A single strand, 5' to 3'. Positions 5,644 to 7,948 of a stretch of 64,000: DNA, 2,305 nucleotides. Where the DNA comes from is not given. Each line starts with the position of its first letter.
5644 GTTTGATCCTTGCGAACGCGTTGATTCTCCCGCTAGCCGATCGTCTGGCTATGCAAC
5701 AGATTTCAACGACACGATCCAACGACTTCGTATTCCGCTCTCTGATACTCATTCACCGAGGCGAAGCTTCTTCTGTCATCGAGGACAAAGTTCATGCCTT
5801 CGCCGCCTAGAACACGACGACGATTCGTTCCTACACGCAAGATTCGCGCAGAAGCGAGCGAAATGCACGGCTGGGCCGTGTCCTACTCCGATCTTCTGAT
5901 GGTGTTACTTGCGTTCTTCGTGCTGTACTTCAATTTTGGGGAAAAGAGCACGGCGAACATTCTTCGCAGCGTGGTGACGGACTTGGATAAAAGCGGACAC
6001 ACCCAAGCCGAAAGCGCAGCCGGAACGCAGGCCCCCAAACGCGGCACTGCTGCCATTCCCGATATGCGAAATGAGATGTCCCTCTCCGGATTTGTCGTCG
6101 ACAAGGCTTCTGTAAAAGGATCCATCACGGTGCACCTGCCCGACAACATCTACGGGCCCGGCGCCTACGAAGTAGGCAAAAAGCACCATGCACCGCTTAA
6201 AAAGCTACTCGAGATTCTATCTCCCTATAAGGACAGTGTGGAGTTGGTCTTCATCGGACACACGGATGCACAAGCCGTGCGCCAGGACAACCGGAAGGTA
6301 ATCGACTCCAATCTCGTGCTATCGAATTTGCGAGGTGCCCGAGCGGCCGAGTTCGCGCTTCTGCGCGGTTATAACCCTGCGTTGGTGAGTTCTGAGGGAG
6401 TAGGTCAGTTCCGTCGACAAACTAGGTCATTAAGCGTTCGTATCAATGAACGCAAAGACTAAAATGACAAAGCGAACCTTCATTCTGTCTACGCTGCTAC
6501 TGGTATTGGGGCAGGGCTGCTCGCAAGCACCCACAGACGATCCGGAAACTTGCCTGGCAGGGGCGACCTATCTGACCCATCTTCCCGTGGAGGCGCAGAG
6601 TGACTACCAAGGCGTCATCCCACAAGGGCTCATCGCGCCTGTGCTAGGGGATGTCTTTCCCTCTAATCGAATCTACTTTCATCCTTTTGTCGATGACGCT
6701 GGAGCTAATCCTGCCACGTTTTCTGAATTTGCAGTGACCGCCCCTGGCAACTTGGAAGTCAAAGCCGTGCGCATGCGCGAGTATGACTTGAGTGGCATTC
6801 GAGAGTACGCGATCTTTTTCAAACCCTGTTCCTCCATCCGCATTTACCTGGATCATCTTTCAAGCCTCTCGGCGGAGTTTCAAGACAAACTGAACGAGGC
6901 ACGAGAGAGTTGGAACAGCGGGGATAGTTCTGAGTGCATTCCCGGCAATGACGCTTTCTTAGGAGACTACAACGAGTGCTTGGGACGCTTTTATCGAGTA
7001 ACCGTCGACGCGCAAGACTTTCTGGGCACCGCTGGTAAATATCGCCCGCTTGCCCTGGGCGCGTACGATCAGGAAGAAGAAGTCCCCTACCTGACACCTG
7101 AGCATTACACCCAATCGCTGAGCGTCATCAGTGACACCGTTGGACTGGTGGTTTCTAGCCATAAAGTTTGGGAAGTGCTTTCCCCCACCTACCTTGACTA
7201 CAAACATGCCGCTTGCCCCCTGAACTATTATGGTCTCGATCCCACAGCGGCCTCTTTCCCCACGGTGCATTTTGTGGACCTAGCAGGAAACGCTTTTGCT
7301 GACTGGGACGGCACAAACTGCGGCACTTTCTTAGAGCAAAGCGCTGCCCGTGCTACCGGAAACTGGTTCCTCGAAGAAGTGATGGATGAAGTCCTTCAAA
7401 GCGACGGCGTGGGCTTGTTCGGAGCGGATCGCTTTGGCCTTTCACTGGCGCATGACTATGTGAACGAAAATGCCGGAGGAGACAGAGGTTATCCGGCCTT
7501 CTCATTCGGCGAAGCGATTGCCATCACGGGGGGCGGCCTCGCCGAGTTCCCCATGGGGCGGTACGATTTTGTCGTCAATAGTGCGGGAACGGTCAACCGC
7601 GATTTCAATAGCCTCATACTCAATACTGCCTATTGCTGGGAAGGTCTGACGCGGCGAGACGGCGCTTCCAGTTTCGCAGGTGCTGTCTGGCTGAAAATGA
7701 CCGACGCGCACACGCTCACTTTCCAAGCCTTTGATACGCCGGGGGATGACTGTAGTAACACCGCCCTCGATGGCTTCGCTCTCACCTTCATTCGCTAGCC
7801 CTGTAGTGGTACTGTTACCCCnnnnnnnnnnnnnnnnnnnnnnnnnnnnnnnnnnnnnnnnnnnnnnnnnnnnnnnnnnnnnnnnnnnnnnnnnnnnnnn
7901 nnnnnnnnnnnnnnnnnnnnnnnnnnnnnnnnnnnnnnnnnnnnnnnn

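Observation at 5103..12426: MotA/MotB-type stator pair heads a six-gene envelope operon with a lipoprotein, a membrane sulfatase-superfamily enzyme, a GH92 mannosidase and an OM protein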

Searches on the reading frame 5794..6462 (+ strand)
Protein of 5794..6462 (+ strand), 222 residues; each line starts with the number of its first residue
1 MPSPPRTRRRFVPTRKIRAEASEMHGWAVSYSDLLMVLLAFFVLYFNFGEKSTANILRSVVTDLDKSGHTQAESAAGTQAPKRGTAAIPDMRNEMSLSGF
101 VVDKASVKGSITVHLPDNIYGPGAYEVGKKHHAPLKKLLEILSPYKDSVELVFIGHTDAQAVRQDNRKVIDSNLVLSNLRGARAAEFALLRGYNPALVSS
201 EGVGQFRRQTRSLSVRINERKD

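Call 4: search_protein_families(library=pfam, proteins=[window:5794-6462:+], max_evalue=0.1)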
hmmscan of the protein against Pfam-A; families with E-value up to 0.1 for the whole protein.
window:5794-6462:+ (222 aa): 2 families
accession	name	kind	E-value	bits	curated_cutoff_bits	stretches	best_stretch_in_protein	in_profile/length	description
PF13677.11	MotB_plug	-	1.7e-07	31.2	24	1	19-50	7-41/58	Membrane MotB of proton-channel complex MotA/MotB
PF00691.25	OmpA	-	0.034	14.9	27.2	1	120-209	2-85/98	OmpA family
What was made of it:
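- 5794..6462 (+): g2: MotB-like stator B subunit, 222 aa. One TM helix with the channel Asp, a plug, and a short OmpA-like peptidoglycan-binding domain. MotB_plug 31.2 bits, above the cutoff of 24; OmpA 14.9 bits, below cutoff (call 4).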

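Call 5: search_protein_families(library=ncbifam, proteins=[window:5794-6462:+], max_evalue=0.1)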
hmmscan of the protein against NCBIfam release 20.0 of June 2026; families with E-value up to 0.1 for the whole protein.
window:5794-6462:+ (222 aa): 12 families
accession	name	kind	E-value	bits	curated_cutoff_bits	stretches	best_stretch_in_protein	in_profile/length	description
NF006541.1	PRK09038.1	equivalog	1.5e-10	41.2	283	2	15-47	4-36/253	flagellar motor protein MotD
NF005195.1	PRK06667.1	equivalog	1.5e-06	28.2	300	1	16-68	3-55/241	flagellar motor protein MotB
NF006508.0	PRK08944.1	subfamily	4.2e-06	26.2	259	1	18-74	8-63/304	MotB family protein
NF006285.1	PRK08457.1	equivalog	8e-06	25.8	250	2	42-206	52-210/253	flagellar motor protein MotB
NF005831.1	PRK07734.1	equivalog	2.6e-05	24.1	301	1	25-48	16-39/250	flagellar motor protein MotB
NF053611.1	YiaD_Gzip_OmpA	equivalog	0.00042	20.1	175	1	89-205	76-183/206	YiaD family glycine zipper/OmpA-like lipoprotein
TIGR03350.1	type_VI_ompA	equivalog_domain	0.001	19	139.8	1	107-205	22-114/137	type VI secretion system protein TssL, long form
NF006548.1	PRK09041.1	equivalog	0.0019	17.4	277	1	13-54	10-54/287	flagellar motor protein MotB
NF006547.1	PRK09040.1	equivalog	0.0022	17.4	194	1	26-180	13-152/213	hypothetical protein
NF005236.0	PRK06742.1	equivalog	0.0032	17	312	0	26-53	11-38/225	flagellar motor protein MotS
NF005382.1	PRK06925.1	equivalog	0.008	16.5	264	0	29-85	2-58/225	flagellar motor protein MotS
NF053612.1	anchor_PA1041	equivalog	0.068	13.1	250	1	126-205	141-212/236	PA1041 family peptidoglycan-binding anchor lipoprotein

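Call 7: search_protein_families(library=padloc, proteins=[window:5794-6462:+], max_evalue=0.1)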
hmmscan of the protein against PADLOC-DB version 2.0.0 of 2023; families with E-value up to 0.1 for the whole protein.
window:5794-6462:+ (222 aa): 6 families
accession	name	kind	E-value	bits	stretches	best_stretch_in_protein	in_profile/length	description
PDLC00608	ZorB1|ZorB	-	2.6e-06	24.9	1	20-182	10-166/243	MotB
PDLC00610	ZorB1|ZorB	-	3.4e-05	21.5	1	146-198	144-193/254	MotB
PDLC00609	ZorB1|ZorB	-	0.0012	16.4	1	19-180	10-158/232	MotB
PDLC00651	ZorB3|ZorB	-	0.0014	16.2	1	24-180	13-154/215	MotB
PDLC00612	ZorB1|ZorB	-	0.0018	15.9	0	34-71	31-68/293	MotB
PDLC00641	ZorB2|ZorB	-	0.0063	14.2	1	135-187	113-173/238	MotB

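Call 54: search_solved_structures(query=window:5794-6462:+, max_evalue=0.1, show_alignments=2)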
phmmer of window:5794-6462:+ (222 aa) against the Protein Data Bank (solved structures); distinct sequences matched with E-value up to 0.1: 3.
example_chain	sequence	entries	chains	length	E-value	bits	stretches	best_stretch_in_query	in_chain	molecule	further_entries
6ysf_A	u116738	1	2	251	0.00063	22.8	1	26-211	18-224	Chemotaxis motB protein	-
8ucs_A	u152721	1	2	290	0.0011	22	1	26-211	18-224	OmpA family protein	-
6ysl_A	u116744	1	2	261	0.0048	19.9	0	24-47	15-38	Motility protein B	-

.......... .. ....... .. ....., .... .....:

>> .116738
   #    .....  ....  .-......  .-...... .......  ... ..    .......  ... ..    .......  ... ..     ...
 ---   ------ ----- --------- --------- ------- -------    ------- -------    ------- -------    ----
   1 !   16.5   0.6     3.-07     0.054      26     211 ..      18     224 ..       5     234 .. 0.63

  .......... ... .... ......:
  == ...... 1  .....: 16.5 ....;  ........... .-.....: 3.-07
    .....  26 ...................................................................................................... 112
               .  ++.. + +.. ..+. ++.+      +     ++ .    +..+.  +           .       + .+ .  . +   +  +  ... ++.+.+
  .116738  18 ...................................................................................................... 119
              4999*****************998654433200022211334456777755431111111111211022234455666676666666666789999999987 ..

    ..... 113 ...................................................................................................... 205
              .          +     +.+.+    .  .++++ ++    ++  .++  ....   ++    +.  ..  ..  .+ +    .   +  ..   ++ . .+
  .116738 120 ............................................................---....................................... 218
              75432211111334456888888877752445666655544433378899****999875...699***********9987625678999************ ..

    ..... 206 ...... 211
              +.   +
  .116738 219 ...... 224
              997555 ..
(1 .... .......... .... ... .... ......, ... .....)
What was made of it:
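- On Flagellar stator MotAB/PomAB: MotB_plug scores 31.2 bits against a cutoff of 24 (calls 4, 54). However, the GHTD and N..LS..RA motifs align to the 6ysf MotB C-domain (calls 4, 54).
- Checked: The TM Asp in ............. aligns to the MotB Asp (call 54). The Pfam OmpA hit is below threshold (14.9 vs 27.2 bits), but the GHTD and N..LS..RA motifs align to MotB of 6ysf (call 54).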

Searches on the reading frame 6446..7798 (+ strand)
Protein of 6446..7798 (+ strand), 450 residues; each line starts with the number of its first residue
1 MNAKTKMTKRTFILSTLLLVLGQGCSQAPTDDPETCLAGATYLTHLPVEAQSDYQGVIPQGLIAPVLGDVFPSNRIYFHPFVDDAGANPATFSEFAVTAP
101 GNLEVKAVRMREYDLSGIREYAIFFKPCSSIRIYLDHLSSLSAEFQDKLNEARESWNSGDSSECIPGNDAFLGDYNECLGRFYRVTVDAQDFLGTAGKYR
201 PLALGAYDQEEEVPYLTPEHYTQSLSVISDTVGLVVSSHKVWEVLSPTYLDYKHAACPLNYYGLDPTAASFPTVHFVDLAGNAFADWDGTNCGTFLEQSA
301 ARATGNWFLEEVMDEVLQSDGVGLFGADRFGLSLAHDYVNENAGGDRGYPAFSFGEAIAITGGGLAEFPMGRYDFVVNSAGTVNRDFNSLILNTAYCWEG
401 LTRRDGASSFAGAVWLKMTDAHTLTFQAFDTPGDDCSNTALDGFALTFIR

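Call 4: search_protein_families(library=pfam, proteins=[window:6446-7798:+], max_evalue=0.1)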
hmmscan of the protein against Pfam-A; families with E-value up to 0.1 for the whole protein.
window:6446-7798:+ (450 aa): 0 families

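Call 5: search_protein_families(library=ncbifam, proteins=[window:6446-7798:+], max_evalue=0.1)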
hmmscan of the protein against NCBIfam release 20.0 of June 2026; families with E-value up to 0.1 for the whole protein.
window:6446-7798:+ (450 aa): 0 families

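Call 7: search_protein_families(library=padloc, proteins=[window:6446-7798:+], max_evalue=0.1)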
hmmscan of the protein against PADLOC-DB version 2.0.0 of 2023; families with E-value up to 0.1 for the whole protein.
window:6446-7798:+ (450 aa): 0 families

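Call 8: find_homologous_proteins(query=window:6446-7798:+)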
Query window:6446-7798:+ (450 aa): 5 proteins with E <= 0.001 among 8000 candidates.
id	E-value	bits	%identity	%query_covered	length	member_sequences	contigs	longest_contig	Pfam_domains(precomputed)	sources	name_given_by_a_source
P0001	0.0e+0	1047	100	100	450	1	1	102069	-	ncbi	-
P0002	3.2e-128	447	48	99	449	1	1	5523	-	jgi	jgi:hypothetical protein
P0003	1.7e-126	441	47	100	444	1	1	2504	-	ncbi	-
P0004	3.0e-124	434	46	94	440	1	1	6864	-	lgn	-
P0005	1.2e-120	422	45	93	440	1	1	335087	-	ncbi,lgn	-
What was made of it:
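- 6446..7798 (+): g3: orphan Cys-rich lipoprotein-like protein, 450 aa, function unknown. Only 4 homologues in 5.8 billion clusters (call 8).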

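Call 9: find_encoding_contigs(protein=P0005, flank=10000, max_places=4)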
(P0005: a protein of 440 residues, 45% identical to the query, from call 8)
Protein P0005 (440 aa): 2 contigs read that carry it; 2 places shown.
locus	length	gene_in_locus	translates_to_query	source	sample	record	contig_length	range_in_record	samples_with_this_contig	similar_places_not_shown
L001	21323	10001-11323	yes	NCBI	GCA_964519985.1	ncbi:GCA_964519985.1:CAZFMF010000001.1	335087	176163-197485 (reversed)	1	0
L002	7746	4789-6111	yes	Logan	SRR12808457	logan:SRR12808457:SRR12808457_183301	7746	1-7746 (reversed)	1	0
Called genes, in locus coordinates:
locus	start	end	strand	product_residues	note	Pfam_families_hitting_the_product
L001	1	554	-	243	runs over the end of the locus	PF12811:BaxI_1, PF01027:Bax1-I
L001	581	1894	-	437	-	PF05977:MFS_3, PF07690:MFS_1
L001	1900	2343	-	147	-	PF20587:DUF6789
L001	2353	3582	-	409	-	PF00180:Iso_dh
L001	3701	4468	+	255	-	-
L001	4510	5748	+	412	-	PF13167:GTP-bdg_N, PF16360:GTP-bdg_M, PF01926:MMR_HSR1, PF02421:FeoB_N (weak)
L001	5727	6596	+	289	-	PF04055:Radical_SAM, PF13186:SPASM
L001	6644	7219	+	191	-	-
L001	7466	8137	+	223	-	-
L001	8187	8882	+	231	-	-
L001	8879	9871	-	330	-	PF00487:FA_desaturase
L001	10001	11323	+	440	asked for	-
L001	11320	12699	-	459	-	PF01554:MatE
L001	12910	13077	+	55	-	PF11752:DUF3309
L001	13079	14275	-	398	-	PF04389:Peptidase_M28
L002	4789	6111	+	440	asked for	-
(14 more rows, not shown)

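Call 10: find_encoding_contigs(protein=P0001, flank=10000, max_places=3)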
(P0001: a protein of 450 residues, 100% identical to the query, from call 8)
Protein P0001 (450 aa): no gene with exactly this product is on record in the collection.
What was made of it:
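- Tried and rejected: A look-up of the window's own contig, to see the remaining ~38 kb, failed because the protein is not on record (call 10).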

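Call 11: find_encoding_contigs(protein=P0002, flank=10000, max_places=3)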
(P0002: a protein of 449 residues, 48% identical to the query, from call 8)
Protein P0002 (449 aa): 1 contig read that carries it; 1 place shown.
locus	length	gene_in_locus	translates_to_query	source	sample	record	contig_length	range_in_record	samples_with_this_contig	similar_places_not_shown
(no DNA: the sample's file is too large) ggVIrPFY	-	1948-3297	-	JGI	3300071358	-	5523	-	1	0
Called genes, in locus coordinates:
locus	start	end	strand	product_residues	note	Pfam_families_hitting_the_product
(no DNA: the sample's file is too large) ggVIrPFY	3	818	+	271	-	?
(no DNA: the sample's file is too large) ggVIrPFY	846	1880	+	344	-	-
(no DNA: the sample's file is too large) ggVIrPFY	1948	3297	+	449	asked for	-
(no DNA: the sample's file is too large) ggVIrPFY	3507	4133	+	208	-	-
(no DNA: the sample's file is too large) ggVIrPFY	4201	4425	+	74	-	PF22180:RH3_dom (weak)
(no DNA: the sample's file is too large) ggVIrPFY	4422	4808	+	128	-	PF02661:Fic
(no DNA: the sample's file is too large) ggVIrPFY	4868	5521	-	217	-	?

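Call 12: find_encoding_contigs(protein=P0004, flank=10000, max_places=3)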
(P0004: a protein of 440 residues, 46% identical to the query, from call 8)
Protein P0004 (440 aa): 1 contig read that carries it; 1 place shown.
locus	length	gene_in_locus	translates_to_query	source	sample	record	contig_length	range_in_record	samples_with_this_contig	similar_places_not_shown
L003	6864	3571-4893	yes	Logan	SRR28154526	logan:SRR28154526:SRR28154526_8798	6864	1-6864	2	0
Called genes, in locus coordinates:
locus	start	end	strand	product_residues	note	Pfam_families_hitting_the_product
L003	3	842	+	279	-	?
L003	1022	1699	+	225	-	-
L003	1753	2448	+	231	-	-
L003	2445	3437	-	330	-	PF00487:FA_desaturase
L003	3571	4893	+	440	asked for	-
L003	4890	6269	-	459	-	PF01554:MatE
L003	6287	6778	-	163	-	PF02870:Methyltransf_1N, PF01035:DNA_binding_1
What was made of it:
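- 6446..7798 (+): Homologues are stand-alone genes (calls 9, 12).
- g3 homologues are monocistronic between a desaturase gene and a MatE gene (calls 9, 12).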

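Call 13: find_encoding_contigs(protein=P0003, flank=10000, max_places=3)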
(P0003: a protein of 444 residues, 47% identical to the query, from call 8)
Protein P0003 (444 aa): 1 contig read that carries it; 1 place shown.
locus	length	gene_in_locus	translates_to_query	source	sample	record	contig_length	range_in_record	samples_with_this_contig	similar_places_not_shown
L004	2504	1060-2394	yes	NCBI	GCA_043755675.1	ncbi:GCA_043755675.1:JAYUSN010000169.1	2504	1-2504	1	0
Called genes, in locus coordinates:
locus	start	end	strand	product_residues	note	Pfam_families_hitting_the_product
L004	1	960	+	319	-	?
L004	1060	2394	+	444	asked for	-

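Call 28: list_cluster_members(proteins=[P0001, P0006])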
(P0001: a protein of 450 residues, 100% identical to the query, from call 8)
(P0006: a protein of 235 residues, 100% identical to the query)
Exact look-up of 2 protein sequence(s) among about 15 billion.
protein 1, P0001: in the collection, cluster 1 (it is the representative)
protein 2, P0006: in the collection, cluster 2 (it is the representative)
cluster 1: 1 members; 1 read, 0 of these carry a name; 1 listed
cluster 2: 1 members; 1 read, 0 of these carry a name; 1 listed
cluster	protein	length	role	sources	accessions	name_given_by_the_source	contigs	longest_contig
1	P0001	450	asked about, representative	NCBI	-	-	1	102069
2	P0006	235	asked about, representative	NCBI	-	-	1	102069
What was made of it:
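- Tried and rejected: No organism name is available (call 28).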

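Call 60: predict_structure(alignment_id=A2)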
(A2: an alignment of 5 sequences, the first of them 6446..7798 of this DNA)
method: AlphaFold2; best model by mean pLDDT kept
length: 450 residues; sequences in the alignment: 5
mean_pLDDT: 34.3   pTM: 0.29
mean pLDDT of the five models: 34.3, 33.5, 32.8, 32.4, 30.4
residues with pLDDT >= 90: 0; 70-90: 0; 50-70: 51; < 50: 399
segments of 3 or more residues with pLDDT < 50: 1-285, 289-372, 376-390, 420-423, 443-450
pLDDT, mean of each block of 10 residues (from residue 1): 32 30 24 21 20 20 21 21 24 23 34 33 36 29 42 38 31 24 22 21 22 23 33 36 35 31 38 40 46 36 29 29 27 34 36 39 39 41 41 61 55 62 55 65 40
secondary structure, 60 per line:
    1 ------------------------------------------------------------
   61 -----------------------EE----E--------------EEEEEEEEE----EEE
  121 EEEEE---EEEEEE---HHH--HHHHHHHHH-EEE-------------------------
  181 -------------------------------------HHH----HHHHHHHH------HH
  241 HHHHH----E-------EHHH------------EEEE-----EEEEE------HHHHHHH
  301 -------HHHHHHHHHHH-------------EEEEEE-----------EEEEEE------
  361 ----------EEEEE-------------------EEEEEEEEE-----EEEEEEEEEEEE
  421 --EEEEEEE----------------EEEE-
elements in order: E105-113 E118-125 E129-134 H143-151 E153-155 H225-232 H239-245 E274-277 E283-287 H294-300 H308-318 E332-337 E349-354 E371-375 E395-403 E409-420 E423-429 E446-449
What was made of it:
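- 6446..7798 (+): The AF2 model is unusable (pLDDT 34, call 60).
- Tried and rejected: An AF2 model of g3 with its 5-sequence alignment gave pLDDT 34 and was unusable, so no fold search was run (call 60).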

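Call 82: search_solved_structures(query=A2, max_evalue=10)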
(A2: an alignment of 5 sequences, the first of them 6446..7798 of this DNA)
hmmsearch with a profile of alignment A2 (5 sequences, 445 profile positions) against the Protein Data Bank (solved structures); distinct sequences matched with E-value up to 10: 0.

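Call 83: search_protein_families(library=pfam, alignment_id=A2, max_evalue=10)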
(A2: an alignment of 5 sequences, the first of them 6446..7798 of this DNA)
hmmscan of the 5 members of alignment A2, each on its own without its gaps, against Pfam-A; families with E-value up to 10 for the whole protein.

A. member 1, window:6446-7798:+ (450 aa): 0 families

B. families by the number of members that match (of 5 scanned): 0 families
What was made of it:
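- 6446..7798 (+): No Pfam or PDB match, even with a profile (calls 4, 82, 83).
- Tried and rejected: A profile of g3 against PDB and Pfam at E<=10 found nothing (calls 82, 83).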
